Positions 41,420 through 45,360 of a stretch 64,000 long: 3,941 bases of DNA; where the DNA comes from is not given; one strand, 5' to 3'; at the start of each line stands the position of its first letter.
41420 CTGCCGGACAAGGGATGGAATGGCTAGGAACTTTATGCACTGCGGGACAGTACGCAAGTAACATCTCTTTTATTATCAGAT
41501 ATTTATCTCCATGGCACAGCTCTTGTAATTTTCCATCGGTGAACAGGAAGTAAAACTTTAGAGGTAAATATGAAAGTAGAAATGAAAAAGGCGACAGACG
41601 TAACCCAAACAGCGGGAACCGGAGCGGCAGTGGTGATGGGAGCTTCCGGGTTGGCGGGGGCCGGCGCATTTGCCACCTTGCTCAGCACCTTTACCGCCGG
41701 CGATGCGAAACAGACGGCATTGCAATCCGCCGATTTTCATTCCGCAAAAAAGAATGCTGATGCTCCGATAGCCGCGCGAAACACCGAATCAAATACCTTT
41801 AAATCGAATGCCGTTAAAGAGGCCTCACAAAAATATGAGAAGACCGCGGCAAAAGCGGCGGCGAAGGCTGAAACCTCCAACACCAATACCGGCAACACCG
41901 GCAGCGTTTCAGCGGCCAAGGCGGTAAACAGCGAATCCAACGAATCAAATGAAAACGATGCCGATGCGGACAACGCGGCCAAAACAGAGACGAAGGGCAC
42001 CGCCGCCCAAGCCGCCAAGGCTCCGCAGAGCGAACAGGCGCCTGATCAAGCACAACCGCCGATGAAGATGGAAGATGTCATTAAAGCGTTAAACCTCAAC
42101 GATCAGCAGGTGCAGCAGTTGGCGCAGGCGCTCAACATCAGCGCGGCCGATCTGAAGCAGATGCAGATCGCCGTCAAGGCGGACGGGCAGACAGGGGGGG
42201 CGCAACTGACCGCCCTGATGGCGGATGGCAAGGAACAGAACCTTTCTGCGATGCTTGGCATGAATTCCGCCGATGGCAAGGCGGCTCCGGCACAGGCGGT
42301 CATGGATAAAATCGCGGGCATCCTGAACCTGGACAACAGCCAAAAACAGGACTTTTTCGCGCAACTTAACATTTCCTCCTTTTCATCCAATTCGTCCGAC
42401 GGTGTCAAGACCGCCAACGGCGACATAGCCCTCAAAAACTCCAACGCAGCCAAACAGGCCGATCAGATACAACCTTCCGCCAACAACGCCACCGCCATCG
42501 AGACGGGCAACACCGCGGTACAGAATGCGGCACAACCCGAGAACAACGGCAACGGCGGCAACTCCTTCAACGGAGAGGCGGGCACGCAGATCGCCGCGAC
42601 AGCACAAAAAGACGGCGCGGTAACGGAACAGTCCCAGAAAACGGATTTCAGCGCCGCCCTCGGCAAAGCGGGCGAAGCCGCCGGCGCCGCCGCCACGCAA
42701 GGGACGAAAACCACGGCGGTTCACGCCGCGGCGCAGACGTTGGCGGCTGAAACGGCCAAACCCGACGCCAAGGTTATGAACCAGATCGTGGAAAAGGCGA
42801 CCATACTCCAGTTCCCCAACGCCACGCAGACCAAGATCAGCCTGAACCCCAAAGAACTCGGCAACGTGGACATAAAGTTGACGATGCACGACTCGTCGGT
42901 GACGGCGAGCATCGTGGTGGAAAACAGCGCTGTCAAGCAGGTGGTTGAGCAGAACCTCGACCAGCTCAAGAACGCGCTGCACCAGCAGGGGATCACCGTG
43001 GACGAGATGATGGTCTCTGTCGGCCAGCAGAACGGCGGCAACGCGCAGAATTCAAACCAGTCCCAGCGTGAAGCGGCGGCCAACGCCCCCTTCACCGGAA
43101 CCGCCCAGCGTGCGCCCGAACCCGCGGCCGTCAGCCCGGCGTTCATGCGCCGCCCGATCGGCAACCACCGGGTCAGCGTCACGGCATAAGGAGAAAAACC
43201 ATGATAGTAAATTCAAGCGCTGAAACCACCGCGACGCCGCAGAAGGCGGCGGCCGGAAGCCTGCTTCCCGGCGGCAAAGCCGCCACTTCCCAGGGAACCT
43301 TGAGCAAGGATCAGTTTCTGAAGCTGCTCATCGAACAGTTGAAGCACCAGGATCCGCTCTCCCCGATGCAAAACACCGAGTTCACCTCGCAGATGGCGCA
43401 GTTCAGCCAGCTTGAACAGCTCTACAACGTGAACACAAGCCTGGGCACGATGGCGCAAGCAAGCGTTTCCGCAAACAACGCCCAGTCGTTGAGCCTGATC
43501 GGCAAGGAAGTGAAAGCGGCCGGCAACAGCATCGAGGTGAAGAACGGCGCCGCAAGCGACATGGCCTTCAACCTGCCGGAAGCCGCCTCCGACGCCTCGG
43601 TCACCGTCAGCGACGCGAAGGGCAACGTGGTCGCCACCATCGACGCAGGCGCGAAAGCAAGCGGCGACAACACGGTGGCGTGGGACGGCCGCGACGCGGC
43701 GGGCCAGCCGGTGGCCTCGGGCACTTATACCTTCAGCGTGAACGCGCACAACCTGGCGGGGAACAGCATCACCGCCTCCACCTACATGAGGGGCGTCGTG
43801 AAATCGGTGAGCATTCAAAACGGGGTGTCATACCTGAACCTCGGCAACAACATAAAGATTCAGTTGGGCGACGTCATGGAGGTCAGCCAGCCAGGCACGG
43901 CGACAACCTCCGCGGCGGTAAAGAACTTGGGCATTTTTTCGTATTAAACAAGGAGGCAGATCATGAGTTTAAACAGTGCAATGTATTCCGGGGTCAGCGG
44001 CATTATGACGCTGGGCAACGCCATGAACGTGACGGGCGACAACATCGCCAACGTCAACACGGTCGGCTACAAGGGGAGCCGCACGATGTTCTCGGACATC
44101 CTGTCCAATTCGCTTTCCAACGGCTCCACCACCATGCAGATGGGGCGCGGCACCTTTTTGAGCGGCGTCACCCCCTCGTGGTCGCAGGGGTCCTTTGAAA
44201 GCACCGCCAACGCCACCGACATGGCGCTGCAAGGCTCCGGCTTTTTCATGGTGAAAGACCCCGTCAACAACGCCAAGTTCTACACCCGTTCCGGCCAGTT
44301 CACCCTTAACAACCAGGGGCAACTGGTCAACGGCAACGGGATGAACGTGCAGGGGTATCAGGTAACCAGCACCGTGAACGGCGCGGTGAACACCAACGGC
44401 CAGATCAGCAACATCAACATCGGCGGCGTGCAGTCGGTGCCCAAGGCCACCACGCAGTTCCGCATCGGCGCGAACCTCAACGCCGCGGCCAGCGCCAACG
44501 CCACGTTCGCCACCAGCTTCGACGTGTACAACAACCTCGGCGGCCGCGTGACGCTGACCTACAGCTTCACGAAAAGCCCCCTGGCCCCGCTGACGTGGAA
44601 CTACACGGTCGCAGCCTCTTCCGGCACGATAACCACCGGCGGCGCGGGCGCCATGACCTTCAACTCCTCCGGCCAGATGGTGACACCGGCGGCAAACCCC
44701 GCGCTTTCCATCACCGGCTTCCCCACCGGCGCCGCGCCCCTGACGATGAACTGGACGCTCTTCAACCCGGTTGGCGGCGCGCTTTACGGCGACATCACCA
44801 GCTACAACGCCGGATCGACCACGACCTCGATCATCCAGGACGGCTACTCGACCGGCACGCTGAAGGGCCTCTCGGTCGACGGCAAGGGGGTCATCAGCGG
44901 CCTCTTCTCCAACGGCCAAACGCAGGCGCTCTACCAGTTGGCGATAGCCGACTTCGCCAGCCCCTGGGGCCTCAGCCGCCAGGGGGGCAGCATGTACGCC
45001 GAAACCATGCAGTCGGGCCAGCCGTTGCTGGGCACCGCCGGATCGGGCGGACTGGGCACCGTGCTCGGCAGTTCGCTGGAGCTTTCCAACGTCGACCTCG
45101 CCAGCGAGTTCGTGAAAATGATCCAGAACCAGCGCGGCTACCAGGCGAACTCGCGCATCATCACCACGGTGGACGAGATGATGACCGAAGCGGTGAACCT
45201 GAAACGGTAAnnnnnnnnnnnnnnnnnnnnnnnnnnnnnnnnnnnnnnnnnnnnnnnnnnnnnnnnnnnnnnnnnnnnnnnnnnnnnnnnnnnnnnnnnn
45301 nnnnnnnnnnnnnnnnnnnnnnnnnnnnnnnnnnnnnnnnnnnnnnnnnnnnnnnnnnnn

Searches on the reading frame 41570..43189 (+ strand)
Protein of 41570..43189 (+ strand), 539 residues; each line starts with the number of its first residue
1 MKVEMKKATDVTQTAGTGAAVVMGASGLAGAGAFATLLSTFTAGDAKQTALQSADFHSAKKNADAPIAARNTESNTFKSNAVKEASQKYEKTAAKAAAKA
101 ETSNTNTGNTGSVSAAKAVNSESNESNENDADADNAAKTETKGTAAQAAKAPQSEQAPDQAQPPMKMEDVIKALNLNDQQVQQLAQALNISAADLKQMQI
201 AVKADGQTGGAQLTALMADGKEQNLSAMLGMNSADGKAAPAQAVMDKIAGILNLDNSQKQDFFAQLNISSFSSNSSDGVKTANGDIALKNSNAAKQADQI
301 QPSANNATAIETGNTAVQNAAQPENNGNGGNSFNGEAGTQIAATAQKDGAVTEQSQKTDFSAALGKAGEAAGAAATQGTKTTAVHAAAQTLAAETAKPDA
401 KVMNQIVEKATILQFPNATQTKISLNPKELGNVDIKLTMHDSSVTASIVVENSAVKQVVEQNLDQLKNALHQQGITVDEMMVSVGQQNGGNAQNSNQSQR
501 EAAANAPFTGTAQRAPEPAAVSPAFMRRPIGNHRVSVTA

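Call 38: search_protein_families(library=pfam, proteins=[window:41570-43189:+], max_evalue=0.00001)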
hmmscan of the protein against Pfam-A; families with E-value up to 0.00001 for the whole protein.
window:41570-43189:+ (539 aa): 1 family
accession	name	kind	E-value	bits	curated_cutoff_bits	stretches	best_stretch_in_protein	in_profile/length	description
PF02120.21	Flg_hook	-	2.3e-22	79.1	29.8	1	416-490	10-84/85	Flagellar hook-length control protein FliK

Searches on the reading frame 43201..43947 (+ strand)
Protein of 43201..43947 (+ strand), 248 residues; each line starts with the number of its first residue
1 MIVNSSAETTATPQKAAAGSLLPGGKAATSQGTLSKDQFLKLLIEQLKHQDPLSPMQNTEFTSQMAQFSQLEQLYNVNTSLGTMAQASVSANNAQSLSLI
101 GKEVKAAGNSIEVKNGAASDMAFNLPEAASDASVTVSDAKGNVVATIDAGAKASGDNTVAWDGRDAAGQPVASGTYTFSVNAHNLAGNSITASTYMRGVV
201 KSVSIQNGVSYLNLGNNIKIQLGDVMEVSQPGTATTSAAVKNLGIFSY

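Call 38: search_protein_families(library=pfam, proteins=[window:43201-43947:+], max_evalue=0.00001)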
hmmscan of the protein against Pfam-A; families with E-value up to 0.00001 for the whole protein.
window:43201-43947:+ (248 aa): 3 families
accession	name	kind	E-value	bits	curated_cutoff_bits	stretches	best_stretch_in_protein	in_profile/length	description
PF03963.19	FlgD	-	7.4e-24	84.2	27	1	24-82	16-74/75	Flagellar hook capping protein - N-terminal region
PF13860.13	FlgD_ig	-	1.6e-22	79.7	27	1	108-183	1-76/79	FlgD Ig-like domain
PF13861.12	FLgD_tudor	-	7.1e-12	45.8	26.9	1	93-225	3-57/58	FlgD Tudor-like domain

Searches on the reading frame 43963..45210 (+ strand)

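Call 38: search_protein_families(library=pfam, proteins=[window:43963-45210:+], max_evalue=0.00001)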
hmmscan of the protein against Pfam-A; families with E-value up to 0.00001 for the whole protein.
window:43963-45210:+ (415 aa): 4 families
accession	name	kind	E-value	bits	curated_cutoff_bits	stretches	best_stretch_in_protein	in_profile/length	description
PF06429.18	Flg_bbr_C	-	8.3e-16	57.7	23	1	371-413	4-46/46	Flagellar basal body rod FlgEFG protein C-terminal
PF22692.1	LlgE_F_G_D1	-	3.2e-14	53.3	27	1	88-150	1-44/64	Flagellar hook protein FlgE/F/G D1 domain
PF07559.19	FlgE_D2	-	2.5e-12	47.9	22.7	1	170-295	10-142/142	Flagellar basal body protein FlaE D2 domain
PF00460.25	Flg_bb_rod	-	8.7e-09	35.6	20.7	1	7-37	1-31/31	Flagella basal body rod protein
